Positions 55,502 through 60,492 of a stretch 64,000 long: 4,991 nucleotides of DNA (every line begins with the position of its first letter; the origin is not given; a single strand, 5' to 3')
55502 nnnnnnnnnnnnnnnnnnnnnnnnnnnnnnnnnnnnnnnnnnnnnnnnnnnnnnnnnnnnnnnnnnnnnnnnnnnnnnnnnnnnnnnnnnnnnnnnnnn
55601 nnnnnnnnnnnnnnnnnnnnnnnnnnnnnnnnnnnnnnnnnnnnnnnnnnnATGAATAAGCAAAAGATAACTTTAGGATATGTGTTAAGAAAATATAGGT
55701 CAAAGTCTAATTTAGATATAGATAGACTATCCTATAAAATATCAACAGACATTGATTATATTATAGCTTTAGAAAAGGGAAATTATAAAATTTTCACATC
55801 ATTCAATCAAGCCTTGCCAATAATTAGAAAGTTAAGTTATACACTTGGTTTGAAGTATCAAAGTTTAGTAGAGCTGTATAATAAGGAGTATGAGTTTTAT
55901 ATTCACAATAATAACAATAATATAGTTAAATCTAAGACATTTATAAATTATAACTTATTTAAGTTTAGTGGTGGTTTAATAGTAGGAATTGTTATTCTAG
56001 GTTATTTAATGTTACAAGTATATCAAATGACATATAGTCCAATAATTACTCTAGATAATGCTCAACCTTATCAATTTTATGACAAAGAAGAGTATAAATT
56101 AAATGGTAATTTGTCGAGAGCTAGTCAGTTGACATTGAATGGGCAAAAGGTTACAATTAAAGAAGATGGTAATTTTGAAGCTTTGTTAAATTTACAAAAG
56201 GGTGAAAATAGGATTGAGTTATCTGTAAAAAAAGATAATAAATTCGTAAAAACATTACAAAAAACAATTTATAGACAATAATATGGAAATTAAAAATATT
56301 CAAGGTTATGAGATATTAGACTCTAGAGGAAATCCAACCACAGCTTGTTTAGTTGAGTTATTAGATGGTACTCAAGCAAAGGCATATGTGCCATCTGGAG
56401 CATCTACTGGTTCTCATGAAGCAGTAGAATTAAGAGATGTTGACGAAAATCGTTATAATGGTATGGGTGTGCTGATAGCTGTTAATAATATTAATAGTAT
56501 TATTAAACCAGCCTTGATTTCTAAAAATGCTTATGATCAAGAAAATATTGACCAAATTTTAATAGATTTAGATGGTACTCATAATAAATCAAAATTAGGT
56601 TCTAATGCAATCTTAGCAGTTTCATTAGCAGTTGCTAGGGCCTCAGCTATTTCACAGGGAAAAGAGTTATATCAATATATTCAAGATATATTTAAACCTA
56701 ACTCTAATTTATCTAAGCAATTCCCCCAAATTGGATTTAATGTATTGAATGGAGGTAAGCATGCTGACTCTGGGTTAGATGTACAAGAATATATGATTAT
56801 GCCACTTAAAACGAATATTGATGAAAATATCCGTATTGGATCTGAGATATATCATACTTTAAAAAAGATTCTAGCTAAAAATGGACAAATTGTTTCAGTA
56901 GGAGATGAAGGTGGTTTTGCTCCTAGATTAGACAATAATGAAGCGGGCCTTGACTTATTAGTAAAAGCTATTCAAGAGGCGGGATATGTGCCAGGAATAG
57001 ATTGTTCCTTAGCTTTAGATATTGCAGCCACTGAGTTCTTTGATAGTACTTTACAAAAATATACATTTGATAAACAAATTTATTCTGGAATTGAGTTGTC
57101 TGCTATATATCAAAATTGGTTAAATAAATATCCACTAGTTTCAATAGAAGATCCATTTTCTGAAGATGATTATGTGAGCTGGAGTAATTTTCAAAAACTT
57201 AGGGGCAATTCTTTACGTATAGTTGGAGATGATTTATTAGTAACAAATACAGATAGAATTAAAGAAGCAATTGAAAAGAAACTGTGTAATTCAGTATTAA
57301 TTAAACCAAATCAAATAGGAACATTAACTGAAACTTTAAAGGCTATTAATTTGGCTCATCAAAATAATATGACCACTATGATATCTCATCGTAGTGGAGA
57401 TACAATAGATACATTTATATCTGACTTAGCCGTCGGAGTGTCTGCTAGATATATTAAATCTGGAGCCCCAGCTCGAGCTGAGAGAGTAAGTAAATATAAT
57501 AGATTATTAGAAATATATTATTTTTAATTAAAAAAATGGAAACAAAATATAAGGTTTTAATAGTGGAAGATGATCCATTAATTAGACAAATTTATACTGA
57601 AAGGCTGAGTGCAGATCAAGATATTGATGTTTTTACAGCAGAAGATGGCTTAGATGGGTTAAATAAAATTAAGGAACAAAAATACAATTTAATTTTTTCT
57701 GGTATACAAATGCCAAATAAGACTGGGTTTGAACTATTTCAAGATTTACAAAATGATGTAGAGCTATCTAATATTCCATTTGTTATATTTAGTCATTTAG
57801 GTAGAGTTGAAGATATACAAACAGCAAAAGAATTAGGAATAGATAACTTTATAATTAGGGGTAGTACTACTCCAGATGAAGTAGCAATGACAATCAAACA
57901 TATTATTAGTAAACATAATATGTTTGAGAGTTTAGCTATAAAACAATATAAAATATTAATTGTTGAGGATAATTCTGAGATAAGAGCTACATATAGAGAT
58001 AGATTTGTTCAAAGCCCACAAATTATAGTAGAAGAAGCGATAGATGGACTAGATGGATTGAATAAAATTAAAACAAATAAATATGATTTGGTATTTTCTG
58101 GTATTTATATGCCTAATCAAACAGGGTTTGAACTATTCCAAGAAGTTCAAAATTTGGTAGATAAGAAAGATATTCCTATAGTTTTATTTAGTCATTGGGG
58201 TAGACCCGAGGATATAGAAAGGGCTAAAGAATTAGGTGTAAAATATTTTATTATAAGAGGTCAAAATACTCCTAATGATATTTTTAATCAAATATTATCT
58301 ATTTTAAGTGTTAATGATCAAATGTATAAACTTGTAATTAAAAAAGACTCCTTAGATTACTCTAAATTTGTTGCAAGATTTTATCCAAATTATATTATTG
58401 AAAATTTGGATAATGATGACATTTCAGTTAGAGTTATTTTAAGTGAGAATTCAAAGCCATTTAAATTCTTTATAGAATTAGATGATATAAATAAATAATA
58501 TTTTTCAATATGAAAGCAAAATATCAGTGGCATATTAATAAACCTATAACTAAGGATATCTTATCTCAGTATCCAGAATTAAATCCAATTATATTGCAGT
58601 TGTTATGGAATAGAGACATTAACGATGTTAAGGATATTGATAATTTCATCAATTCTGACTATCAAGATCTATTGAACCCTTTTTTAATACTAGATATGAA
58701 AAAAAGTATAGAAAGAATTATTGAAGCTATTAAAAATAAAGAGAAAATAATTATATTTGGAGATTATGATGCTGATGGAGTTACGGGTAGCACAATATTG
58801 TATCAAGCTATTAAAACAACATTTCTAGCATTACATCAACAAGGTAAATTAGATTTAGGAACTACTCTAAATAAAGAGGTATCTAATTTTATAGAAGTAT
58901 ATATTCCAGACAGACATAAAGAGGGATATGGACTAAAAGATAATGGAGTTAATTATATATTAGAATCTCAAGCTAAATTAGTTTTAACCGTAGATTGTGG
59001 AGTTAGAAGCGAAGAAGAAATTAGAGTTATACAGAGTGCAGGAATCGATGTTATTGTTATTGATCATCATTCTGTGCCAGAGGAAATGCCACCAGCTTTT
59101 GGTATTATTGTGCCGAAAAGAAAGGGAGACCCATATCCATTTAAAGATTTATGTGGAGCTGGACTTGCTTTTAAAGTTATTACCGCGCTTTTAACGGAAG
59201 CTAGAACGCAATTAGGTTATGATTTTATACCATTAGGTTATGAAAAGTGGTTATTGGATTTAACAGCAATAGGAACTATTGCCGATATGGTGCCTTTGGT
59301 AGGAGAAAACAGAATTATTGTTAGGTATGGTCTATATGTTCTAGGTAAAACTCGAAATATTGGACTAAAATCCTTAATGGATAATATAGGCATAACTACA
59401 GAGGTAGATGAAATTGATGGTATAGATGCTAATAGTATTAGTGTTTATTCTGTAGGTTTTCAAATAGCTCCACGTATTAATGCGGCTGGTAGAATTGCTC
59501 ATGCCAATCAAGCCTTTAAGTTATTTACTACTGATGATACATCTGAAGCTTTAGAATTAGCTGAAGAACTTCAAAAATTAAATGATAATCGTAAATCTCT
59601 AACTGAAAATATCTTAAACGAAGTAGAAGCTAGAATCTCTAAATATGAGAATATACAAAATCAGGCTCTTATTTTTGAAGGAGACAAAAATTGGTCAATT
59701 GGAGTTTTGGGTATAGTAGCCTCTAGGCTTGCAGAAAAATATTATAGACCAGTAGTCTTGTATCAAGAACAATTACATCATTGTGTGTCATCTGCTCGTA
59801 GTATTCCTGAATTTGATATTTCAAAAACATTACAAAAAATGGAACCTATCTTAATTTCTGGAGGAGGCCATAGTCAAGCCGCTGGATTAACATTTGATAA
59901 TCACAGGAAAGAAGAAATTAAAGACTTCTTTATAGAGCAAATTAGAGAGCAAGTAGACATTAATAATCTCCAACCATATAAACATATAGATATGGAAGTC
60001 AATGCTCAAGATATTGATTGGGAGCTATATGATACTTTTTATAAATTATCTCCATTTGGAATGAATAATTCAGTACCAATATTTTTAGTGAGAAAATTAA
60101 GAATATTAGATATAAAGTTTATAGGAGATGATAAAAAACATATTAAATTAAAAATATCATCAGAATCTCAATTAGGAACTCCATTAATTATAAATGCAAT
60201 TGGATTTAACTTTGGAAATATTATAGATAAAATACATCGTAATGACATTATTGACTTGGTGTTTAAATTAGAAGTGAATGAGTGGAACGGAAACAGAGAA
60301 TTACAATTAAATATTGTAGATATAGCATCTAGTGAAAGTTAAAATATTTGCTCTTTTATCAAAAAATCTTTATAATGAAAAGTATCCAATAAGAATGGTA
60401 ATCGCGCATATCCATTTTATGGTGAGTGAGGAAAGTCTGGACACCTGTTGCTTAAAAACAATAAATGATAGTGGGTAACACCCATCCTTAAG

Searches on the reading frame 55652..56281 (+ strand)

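Call 85: search_protein_families(library=pfam, proteins=[window:55652-56281:+], max_evalue=0.001)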
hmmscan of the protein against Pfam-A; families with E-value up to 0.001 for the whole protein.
window:55652-56281:+ (209 aa): 2 families
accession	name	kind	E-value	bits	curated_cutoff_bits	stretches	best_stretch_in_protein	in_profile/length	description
PF09136.16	Glucodextran_B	-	1.9e-08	34.5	27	1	143-207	14-80/83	Glucodextranase, domain B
PF12844.13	HTH_19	-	8.5e-07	29.2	30.2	1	9-77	1-63/64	Helix-turn-helix domain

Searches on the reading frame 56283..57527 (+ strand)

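Call 85: search_protein_families(library=pfam, proteins=[window:56283-57527:+], max_evalue=0.001)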
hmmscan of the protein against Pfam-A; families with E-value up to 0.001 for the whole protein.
window:56283-57527:+ (414 aa): 3 families
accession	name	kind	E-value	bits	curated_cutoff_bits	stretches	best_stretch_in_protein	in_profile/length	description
PF00113.28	Enolase_C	-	1.8e-97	326.7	21.5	1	148-411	5-277/296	Enolase, C-terminal TIM barrel domain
PF03952.21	Enolase_N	-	8.9e-52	175.2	35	1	3-133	1-131/131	Enolase, N-terminal domain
PF13378.12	MR_MLE_C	-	4.7e-07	30.2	29.4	1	280-368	67-153/219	Enolase C-terminal domain-like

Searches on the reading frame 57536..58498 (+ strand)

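Call 85: search_protein_families(library=pfam, proteins=[window:57536-58498:+], max_evalue=0.001)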
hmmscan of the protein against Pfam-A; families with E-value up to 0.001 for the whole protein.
window:57536-58498:+ (320 aa): 1 family
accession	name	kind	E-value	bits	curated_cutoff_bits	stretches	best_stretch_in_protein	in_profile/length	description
PF00072.30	Response_reg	-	4.5e-37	127.1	30.2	2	7-107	1-98/111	Response regulator receiver domain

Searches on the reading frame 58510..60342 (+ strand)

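Call 85: search_protein_families(library=pfam, proteins=[window:58510-60342:+], max_evalue=0.001)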
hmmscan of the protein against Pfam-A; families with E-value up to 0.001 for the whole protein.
window:58510-60342:+ (610 aa): 3 families
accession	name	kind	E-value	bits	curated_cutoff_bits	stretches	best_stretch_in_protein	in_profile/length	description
PF17768.7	RecJ_OB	-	3.2e-30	104.8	27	1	493-604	1-107/107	RecJ OB domain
PF01368.27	DHH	-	5.1e-21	75.7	28.1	1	79-255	1-124/125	DHH family, N-terminal domain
PF02272.25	DHHA1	-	4.6e-12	46.7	25.9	1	388-479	5-101/102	DHHA1 domain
